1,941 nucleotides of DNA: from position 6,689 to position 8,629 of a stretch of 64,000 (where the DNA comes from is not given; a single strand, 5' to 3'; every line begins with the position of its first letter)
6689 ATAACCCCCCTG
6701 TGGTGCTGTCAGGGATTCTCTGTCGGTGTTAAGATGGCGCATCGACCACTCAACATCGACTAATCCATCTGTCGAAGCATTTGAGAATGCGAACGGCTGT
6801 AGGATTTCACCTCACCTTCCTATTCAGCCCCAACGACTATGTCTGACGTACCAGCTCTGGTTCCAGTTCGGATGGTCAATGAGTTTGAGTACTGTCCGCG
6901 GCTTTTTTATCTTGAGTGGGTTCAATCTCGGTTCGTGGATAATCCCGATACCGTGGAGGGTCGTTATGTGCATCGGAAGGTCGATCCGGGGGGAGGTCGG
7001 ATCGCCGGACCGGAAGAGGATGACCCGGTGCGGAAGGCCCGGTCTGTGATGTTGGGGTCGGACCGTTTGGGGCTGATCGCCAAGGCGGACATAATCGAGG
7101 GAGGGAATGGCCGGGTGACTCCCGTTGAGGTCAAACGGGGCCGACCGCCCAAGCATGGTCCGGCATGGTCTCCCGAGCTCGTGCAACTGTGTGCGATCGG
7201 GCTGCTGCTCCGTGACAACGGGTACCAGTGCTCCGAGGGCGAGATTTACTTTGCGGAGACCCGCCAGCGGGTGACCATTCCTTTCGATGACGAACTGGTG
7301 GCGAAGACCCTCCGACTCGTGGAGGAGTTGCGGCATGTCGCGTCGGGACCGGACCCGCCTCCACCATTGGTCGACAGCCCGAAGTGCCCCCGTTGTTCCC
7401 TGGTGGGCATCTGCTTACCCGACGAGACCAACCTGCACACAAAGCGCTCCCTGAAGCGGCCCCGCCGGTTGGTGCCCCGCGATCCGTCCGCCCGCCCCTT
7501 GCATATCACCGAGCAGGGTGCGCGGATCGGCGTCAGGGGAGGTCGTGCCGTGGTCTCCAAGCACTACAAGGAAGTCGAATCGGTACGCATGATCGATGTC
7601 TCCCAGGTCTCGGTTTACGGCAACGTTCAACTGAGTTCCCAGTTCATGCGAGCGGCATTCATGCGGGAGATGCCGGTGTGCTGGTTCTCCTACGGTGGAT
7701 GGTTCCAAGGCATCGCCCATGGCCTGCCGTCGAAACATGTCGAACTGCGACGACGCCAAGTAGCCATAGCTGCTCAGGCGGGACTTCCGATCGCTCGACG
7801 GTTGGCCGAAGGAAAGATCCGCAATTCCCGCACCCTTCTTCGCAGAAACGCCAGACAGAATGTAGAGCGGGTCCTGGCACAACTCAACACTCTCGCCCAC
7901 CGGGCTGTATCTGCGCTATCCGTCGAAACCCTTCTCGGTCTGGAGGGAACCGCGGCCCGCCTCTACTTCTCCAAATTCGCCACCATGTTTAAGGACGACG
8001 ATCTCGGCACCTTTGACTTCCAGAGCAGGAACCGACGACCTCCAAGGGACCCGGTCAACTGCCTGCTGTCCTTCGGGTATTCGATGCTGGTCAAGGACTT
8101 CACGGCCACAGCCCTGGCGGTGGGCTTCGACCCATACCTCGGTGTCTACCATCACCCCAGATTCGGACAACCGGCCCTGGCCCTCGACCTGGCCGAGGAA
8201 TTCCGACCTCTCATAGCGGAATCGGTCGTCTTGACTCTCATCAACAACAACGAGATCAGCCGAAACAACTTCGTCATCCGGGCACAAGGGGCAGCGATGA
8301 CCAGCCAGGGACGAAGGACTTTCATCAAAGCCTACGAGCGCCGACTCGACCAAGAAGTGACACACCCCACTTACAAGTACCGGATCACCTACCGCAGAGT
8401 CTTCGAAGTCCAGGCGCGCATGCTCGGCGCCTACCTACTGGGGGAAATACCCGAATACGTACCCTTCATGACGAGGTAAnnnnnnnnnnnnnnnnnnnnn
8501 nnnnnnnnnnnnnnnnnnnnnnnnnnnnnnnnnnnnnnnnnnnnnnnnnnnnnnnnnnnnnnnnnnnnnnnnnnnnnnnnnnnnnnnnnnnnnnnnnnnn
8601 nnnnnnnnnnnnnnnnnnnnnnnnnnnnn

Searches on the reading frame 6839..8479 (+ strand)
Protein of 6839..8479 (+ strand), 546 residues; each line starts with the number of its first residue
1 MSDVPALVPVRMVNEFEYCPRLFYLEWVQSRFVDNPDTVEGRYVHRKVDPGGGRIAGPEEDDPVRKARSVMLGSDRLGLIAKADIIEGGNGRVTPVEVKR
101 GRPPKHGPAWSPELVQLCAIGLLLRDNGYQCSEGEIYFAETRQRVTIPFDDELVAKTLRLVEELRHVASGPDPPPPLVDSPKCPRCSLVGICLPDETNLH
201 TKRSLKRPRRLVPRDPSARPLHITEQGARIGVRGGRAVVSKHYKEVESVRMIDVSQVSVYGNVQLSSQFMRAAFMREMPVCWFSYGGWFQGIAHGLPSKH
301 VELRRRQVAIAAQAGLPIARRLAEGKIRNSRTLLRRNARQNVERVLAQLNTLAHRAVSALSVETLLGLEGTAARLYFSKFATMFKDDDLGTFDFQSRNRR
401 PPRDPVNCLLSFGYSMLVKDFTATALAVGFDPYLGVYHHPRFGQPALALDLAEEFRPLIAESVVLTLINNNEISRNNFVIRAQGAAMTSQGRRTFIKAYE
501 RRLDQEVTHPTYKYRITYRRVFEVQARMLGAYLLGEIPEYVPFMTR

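Call 7: search_protein_families(library=pfam, proteins=[window:6839-8479:+], max_evalue=0.01)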
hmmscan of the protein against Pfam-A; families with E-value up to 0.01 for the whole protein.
window:6839-8479:+ (546 aa): 3 families
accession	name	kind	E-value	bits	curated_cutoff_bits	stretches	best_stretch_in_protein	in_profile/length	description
PF01867.21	Cas_Cas1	-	1.2e-85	287.6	22.3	1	221-500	1-282/283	CRISPR associated protein Cas1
PF01930.23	Cas_Cas4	-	9.6e-18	65.2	22.7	1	12-193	4-159/160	Domain of unknown function DUF83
PF12705.13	PDDEXK_1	-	0.0015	19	22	0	72-192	113-246/247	PD-(D/E)XK nuclease superfamily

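Call 8: search_protein_families(library=ncbifam, proteins=[window:6839-8479:+], max_evalue=0.01)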
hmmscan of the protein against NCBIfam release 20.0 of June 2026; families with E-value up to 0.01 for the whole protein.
window:6839-8479:+ (546 aa): 10 families
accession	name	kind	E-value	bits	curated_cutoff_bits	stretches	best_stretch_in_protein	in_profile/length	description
NF049935.1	cas4g_cas1g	exception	4.1e-230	764.9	560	1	7-546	1-546/546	CRISPR-associated endonuclease Cas4g/Cas1g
TIGR04093.1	cas1_CYANO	exception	2.3e-87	293.1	385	1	221-546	3-334/334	type I-D CRISPR-associated endonuclease Cas1d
TIGR00287.1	cas1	equivalog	8.8e-80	268.2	71.7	1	221-536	2-322/327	CRISPR-associated endonuclease Cas1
TIGR03640.1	cas1_DVULG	exception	1.9e-77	260.7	385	1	221-544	6-339/340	type I-C CRISPR-associated endonuclease Cas1c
TIGR03983.1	cas1_MYXAN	equivalog_domain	4.9e-67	226.3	358.05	1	208-532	1-333/347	type I-MYXAN CRISPR-associated endonuclease Cas1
TIGR03641.1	cas1_HMARI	exception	2.4e-47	161.8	304.1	1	237-544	17-321/324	type I-B CRISPR-associated endonuclease Cas1b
TIGR00372.1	cas4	equivalog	1.7e-27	96.4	65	1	10-194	3-180/180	CRISPR-associated protein Cas4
TIGR04329.1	cas1_PREFRAN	exception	5.3e-26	91.5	300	1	300-522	90-303/317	type V CRISPR-associated endonuclease Cas1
TIGR03639.1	cas1_NMENI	exception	1.1e-14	54.4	120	1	308-471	92-237/278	type II CRISPR-associated endonuclease Cas1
TIGR03638.1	cas1_ECOLI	exception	0.00012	21.4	215.6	1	333-456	102-220/269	type I-E CRISPR-associated endonuclease Cas1e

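Call 13: find_encoding_contigs(protein=window:6839-8479:+, flank=10000, max_places=10)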
Protein window:6839-8479:+ (546 aa): no gene with exactly this product is on record in the collection.

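Call 23: find_homologous_proteins(query=window:6839-8479:+, max_evalue=1e-50)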
Query window:6839-8479:+ (546 aa): 8000 proteins with E <= 1e-50 among 8000 candidates; the best 120 are listed.
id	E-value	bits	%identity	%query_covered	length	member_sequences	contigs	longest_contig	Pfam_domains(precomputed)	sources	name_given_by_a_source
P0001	0.0e+0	1199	95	100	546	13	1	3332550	PF01930.24,PF01867.22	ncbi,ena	-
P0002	0.0e+0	1110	87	100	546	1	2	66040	PF01930.24,PF01867.22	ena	-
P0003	0.0e+0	1105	87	100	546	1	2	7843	PF01930.24,PF01867.22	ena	-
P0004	0.0e+0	1102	86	100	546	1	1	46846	PF01930.24,PF01867.22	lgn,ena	-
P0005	0.0e+0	1100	86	100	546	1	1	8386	PF01930.24,PF01867.22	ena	-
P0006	0.0e+0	1099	86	100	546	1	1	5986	PF01930.24,PF01867.22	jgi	-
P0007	0.0e+0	1098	86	100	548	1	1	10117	PF01930.24,PF01867.22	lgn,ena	-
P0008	0.0e+0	1097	86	100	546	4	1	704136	PF01930.24,PF01867.22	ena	-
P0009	0.0e+0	1093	86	100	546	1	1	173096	PF01930.24,PF01867.22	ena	-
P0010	0.0e+0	1089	87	98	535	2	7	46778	PF01930.24,PF01867.22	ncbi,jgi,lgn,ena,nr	ncbi:MAG: CRISPR-associated endonuclease Cas1 [bacterium]|nr:CRISPR-associated endonuclease Cas1 [ba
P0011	0.0e+0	1087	85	100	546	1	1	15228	PF01930.24,PF01867.22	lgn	-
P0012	0.0e+0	1083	85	100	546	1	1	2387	PF01930.24,PF01867.22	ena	-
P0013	0.0e+0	1083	84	100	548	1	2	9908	PF01930.24,PF01867.22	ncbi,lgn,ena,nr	ncbi:MAG: CRISPR-associated endonuclease Cas1 [Gemmatimonadetes bacterium]|nr:CRISPR-associated endo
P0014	0.0e+0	1080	85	99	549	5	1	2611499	PF01930.24,PF01867.22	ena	-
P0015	0.0e+0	1076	86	98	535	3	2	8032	PF01930.24,PF01867.22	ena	-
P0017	0.0e+0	1067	86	98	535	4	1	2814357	PF01930.24,PF01867.22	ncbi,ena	-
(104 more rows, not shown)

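Call 24: find_encoding_contigs(protein=P0001, flank=10000, max_places=10)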
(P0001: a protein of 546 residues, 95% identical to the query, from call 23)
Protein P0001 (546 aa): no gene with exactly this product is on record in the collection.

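Call 25: list_cluster_members(proteins=[P0001])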
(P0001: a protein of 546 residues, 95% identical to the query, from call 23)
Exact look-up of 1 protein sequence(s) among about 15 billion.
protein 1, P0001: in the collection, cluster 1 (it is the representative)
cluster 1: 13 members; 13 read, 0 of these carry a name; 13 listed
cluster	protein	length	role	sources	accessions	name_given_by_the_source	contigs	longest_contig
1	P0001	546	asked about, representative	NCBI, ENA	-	-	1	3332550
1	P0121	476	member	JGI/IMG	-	-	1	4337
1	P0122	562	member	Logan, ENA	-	-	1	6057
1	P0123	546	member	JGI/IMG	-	-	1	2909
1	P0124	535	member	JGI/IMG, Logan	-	-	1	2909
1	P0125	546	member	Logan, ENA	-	-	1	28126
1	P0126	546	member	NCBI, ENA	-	-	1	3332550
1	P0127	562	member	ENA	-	-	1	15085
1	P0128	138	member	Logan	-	-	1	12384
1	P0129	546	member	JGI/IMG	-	-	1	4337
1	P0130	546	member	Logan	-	-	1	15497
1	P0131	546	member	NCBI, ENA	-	-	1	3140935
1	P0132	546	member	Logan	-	-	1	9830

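Call 27: find_encoding_contigs(protein=P0127, flank=10000, max_places=6)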
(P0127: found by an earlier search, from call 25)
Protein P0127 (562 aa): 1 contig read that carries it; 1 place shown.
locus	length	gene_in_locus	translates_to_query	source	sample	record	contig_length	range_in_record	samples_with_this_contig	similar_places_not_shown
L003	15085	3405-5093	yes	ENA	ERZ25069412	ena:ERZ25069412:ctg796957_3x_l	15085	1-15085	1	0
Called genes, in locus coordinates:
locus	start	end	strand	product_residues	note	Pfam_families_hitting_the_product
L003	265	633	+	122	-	-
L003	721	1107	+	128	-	PF22590:Cas3-like_C_2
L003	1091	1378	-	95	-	-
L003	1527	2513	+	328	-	PF18019:Cas3_HD (weak)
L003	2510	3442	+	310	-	-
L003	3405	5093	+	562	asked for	PF01930:Cas_Cas4, PF01867:Cas_Cas1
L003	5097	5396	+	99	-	PF09827:CRISPR_Cas2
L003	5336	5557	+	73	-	-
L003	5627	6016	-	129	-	-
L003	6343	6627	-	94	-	-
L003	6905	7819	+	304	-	PF20208:ARPP-1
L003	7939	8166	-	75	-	-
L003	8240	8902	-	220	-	-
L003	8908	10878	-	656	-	PF00456:Transketolase_N, PF02779:Transket_pyr, PF02780:Transketolase_C, PF22613:Transketolase_C_1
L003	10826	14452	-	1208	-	PF01471:PG_binding_1, PF09374:PG_binding_3 (faint), PF01471:PG_binding_1, PF08486:SpoIID, PF00041:fn3, PF01471:PG_binding_1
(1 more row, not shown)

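Call 28: find_encoding_contigs(protein=P0131, flank=10000, max_places=6)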
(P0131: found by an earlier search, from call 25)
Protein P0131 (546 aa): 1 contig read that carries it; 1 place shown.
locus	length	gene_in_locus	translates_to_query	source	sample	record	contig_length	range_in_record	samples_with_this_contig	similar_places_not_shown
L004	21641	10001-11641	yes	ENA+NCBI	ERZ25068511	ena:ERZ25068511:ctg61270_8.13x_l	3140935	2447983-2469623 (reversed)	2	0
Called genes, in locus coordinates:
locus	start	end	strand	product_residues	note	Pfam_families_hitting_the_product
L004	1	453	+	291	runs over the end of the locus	PF02350:Epimerase_2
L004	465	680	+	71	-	-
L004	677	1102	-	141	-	-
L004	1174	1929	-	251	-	PF01555:N6_N4_Mtase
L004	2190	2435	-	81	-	-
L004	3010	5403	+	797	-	PF00270:DEAD, PF00271:Helicase_C, PF22590:Cas3-like_C_2, PF18019:Cas3_HD (weak)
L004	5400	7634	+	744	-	-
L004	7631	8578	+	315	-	PF09617:Cas_GSU0053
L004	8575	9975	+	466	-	-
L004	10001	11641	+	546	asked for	PF01930:Cas_Cas4, PF01867:Cas_Cas1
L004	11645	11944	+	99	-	PF09827:CRISPR_Cas2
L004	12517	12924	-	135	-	PF01850:PIN (weak)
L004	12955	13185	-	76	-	-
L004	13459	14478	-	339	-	PF01909:NTP_transf_2, PF18765:Polbeta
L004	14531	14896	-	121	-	-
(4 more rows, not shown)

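Call 35: find_encoding_contigs(protein=P0002, flank=10000, max_places=4)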
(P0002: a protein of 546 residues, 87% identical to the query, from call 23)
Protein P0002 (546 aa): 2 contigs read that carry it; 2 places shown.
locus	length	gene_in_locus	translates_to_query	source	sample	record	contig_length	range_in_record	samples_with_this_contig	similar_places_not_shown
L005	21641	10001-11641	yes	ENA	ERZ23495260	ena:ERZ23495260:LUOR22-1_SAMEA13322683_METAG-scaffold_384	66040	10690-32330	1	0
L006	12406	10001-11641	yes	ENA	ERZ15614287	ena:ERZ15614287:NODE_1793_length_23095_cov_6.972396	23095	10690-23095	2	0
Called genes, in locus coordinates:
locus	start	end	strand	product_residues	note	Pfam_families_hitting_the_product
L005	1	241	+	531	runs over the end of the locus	PF00682:HMGL-like, PF22617:HCS_D2, PF08502:LeuA_dimer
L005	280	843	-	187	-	PF00293:NUDIX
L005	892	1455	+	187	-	PF13302:Acetyltransf_3, PF00583:Acetyltransf_1, PF13420:Acetyltransf_4 (weak)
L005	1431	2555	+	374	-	PF13579:Glyco_trans_4_4 (weak), PF02350:Epimerase_2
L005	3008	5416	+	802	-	PF00270:DEAD, PF00271:Helicase_C, PF22590:Cas3-like_C_2, PF18019:Cas3_HD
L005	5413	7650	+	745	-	-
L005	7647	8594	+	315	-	PF09617:Cas_GSU0053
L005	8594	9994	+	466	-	-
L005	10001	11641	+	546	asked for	PF01930:Cas_Cas4, PF01867:Cas_Cas1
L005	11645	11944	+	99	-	PF09827:CRISPR_Cas2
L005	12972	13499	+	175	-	-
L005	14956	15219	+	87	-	-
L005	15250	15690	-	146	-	PF01850:PIN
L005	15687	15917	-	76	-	-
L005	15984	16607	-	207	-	-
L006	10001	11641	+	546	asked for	PF01930:Cas_Cas4, PF01867:Cas_Cas1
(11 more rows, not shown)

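Call 36: find_encoding_contigs(protein=P0008, flank=10000, max_places=4)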
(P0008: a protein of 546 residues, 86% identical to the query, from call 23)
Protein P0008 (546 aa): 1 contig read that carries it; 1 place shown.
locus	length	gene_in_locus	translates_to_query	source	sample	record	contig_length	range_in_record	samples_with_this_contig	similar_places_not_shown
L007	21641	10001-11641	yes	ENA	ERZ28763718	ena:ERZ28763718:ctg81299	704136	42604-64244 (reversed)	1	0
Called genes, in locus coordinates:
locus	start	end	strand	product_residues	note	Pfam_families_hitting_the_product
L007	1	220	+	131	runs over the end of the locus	PF13356:Arm-DNA-bind_3, PF22022:Phage_int_M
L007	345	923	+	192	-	PF00589:Phage_integrase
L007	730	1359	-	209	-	-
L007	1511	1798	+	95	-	PF00665:rve, PF13683:rve_3 (weak)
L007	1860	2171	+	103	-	PF01527:HTH_Tnp_1, PF13518:HTH_28 (weak)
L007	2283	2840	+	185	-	PF13276:HTH_21, PF00665:rve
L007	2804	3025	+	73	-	PF13683:rve_3, PF13333:rve_2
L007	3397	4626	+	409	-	PF09617:Cas_GSU0053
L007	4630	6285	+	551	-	PF09609:Cas_GSU0054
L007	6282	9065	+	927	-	PF00270:DEAD (faint), PF04851:ResIII, PF00271:Helicase_C (weak), PF22590:Cas3-like_C_2, PF01966:HD, PF18019:Cas3_HD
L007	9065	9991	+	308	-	-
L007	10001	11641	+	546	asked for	PF01930:Cas_Cas4, PF01867:Cas_Cas1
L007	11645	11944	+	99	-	PF09827:CRISPR_Cas2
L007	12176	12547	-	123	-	-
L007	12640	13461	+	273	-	-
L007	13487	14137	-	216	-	-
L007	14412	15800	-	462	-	PF05598:DUF772, PF01609:DDE_Tnp_1, PF13751:DDE_Tnp_1_6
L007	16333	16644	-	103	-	PF19585:DUF6092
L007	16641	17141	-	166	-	PF00881:Nitroreductase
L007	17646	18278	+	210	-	PF27151:YagJ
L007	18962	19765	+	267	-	-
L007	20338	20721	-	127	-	-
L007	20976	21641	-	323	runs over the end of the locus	PF14690:Zn_ribbon_ISL3, PF13542:HTH_Tnp_ISL3 (weak), PF01610:DDE_Tnp_ISL3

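Call 37: find_encoding_contigs(protein=P0009, flank=10000, max_places=4)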
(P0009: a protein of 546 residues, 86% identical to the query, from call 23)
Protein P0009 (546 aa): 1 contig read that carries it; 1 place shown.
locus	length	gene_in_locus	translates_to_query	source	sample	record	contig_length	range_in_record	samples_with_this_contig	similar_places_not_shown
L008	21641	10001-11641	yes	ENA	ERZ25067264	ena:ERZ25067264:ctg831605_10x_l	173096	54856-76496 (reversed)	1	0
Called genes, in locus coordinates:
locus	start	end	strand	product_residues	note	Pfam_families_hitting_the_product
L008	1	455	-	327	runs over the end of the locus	PF06574:FAD_syn, PF01687:Flavokinase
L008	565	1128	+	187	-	PF03358:FMN_red, PF02525:Flavodoxin_2 (weak)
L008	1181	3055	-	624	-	-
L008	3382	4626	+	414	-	PF09617:Cas_GSU0053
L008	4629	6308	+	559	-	PF09609:Cas_GSU0054 (weak)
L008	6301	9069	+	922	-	PF00270:DEAD (weak), PF04851:ResIII, PF00271:Helicase_C (faint), PF22590:Cas3-like_C_2, PF01966:HD (weak), PF18019:Cas3_HD (weak)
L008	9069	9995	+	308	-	-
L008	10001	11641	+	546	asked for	PF01930:Cas_Cas4, PF01867:Cas_Cas1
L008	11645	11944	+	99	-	PF09827:CRISPR_Cas2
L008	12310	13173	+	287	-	-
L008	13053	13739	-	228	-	-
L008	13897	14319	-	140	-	-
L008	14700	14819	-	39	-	-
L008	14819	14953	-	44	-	-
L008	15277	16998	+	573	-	PF01609:DDE_Tnp_1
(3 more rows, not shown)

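Call 38: find_encoding_contigs(protein=P0004, flank=10000, max_places=4)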
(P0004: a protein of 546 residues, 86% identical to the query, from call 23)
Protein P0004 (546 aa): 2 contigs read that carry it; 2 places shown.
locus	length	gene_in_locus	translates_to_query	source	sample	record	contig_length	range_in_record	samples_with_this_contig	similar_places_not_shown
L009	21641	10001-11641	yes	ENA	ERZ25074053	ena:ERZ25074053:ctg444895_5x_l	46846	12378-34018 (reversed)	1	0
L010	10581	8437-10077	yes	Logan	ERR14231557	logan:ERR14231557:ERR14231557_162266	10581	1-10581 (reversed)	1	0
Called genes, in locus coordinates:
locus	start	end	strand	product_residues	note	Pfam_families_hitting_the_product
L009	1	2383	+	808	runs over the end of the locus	PF01590:GAF, PF13185:GAF_2, PF00989:PAS (weak), PF00512:HisKA, PF02518:HATPase_c, PF00072:Response_reg, PF00486:Trans_reg_C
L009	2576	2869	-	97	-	-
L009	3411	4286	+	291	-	PF09617:Cas_GSU0053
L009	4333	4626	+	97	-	-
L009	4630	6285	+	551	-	PF09609:Cas_GSU0054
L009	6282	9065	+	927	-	PF00270:DEAD (faint), PF04851:ResIII, PF00271:Helicase_C (weak), PF22590:Cas3-like_C_2, PF01966:HD (weak), PF18019:Cas3_HD (weak)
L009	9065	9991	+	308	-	-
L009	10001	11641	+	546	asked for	PF01930:Cas_Cas4, PF01867:Cas_Cas1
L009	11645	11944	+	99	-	PF09827:CRISPR_Cas2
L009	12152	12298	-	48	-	-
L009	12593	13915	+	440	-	PF13701:DDE_Tnp_1_4, PF01609:DDE_Tnp_1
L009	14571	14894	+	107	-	PF01548:DEDD_Tnp_IS110 (weak)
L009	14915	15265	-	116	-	PF00872:Transposase_mut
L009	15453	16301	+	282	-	PF01548:DEDD_Tnp_IS110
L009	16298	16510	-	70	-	-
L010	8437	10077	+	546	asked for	PF01930:Cas_Cas4, PF01867:Cas_Cas1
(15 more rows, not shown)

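Call 41: find_encoding_contigs(protein=P0014, flank=10000, max_places=3)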
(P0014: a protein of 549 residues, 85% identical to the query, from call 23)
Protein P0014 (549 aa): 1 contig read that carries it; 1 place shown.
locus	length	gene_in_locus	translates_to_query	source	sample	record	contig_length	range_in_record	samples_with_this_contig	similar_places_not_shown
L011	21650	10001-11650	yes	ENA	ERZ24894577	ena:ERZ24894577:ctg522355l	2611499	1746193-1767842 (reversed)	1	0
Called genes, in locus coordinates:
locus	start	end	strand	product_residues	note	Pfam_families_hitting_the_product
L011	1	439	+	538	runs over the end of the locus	PF00682:HMGL-like, PF22617:HCS_D2, PF08502:LeuA_dimer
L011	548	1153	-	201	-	PF00293:NUDIX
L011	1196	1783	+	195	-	PF13302:Acetyltransf_3, PF00583:Acetyltransf_1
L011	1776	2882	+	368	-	PF13579:Glyco_trans_4_4 (weak), PF02350:Epimerase_2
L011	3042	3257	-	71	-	-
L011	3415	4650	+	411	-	PF09617:Cas_GSU0053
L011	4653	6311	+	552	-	PF09609:Cas_GSU0054 (weak)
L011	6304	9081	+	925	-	PF00270:DEAD (weak), PF04851:ResIII, PF22590:Cas3-like_C_2, PF18019:Cas3_HD (weak)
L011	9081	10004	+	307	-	-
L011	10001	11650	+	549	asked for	PF01930:Cas_Cas4, PF01867:Cas_Cas1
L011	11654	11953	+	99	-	PF09827:CRISPR_Cas2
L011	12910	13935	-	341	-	-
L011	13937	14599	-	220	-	-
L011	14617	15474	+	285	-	-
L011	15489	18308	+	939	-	PF00041:fn3 (faint), PF00082:Peptidase_S8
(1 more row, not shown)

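Call 42: find_encoding_contigs(protein=P0017, flank=10000, max_places=3)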
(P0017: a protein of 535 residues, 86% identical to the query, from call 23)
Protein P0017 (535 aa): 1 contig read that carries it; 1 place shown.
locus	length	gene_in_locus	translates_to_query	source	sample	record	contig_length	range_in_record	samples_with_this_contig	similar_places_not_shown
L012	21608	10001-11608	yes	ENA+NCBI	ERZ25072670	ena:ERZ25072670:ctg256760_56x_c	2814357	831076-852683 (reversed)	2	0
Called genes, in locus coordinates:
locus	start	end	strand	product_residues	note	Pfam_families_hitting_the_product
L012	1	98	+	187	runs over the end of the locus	PF02525:Flavodoxin_2 (weak), PF03358:FMN_red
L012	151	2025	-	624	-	-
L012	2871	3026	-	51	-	-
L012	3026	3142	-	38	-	-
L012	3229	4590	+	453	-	PF09617:Cas_GSU0053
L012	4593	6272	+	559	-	PF09609:Cas_GSU0054 (weak)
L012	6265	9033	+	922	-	PF00270:DEAD (weak), PF04851:ResIII, PF00271:Helicase_C (weak), PF22590:Cas3-like_C_2, PF01966:HD (weak), PF18019:Cas3_HD (weak)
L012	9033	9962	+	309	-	-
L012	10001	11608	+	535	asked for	PF01930:Cas_Cas4, PF01867:Cas_Cas1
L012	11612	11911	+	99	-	PF09827:CRISPR_Cas2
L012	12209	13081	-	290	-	-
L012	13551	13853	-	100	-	-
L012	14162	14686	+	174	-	-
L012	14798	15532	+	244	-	PF13701:DDE_Tnp_1_4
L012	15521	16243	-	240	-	PF00872:Transposase_mut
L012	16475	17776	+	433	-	PF00665:rve, PF22483:Mu-transpos_C_2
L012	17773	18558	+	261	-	PF01695:IstB_IS21, PF00004:AAA (weak)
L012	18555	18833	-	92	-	PF00872:Transposase_mut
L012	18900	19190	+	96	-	PF01527:HTH_Tnp_1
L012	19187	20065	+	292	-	PF13276:HTH_21, PF00665:rve, PF13683:rve_3, PF13333:rve_2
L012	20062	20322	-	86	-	-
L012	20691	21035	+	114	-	PF13701:DDE_Tnp_1_4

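Call 43: find_encoding_contigs(protein=P0010, flank=10000, max_places=8)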
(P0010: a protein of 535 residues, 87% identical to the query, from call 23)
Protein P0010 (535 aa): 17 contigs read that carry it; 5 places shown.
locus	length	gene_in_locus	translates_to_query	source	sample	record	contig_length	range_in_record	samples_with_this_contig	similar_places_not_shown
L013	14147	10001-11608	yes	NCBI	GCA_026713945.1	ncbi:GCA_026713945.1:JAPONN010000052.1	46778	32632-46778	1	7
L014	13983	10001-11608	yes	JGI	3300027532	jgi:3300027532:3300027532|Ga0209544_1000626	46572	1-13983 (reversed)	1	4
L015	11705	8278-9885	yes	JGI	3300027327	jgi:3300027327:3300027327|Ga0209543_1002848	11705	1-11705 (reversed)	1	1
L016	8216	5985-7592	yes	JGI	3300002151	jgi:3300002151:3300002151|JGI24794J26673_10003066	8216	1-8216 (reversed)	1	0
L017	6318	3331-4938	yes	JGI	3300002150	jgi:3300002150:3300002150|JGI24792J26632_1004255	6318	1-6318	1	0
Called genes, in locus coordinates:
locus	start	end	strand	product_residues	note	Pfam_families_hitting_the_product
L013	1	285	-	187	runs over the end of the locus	PF00293:NUDIX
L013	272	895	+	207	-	PF13302:Acetyltransf_3, PF00583:Acetyltransf_1, PF13420:Acetyltransf_4 (weak)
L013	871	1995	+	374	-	PF02350:Epimerase_2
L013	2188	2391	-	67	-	PF02604:PhdYeFM_antitox (faint)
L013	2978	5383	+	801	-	PF00270:DEAD, PF00271:Helicase_C, PF22590:Cas3-like_C_2, PF18019:Cas3_HD (weak)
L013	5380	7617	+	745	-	-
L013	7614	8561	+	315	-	PF09617:Cas_GSU0053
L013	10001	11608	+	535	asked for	PF01930:Cas_Cas4, PF01867:Cas_Cas1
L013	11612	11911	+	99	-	PF09827:CRISPR_Cas2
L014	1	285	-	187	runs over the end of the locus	PF00293:NUDIX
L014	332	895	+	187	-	PF13302:Acetyltransf_3, PF00583:Acetyltransf_1, PF13420:Acetyltransf_4 (weak)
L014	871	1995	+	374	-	PF02350:Epimerase_2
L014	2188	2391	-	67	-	PF02604:PhdYeFM_antitox (faint)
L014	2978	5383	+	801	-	PF00270:DEAD, PF00271:Helicase_C, PF22590:Cas3-like_C_2, PF18019:Cas3_HD (weak)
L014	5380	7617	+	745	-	-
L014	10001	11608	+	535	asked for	PF01930:Cas_Cas4, PF01867:Cas_Cas1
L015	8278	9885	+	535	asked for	PF01930:Cas_Cas4, PF01867:Cas_Cas1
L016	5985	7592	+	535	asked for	PF01930:Cas_Cas4, PF01867:Cas_Cas1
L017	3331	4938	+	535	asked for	PF01930:Cas_Cas4, PF01867:Cas_Cas1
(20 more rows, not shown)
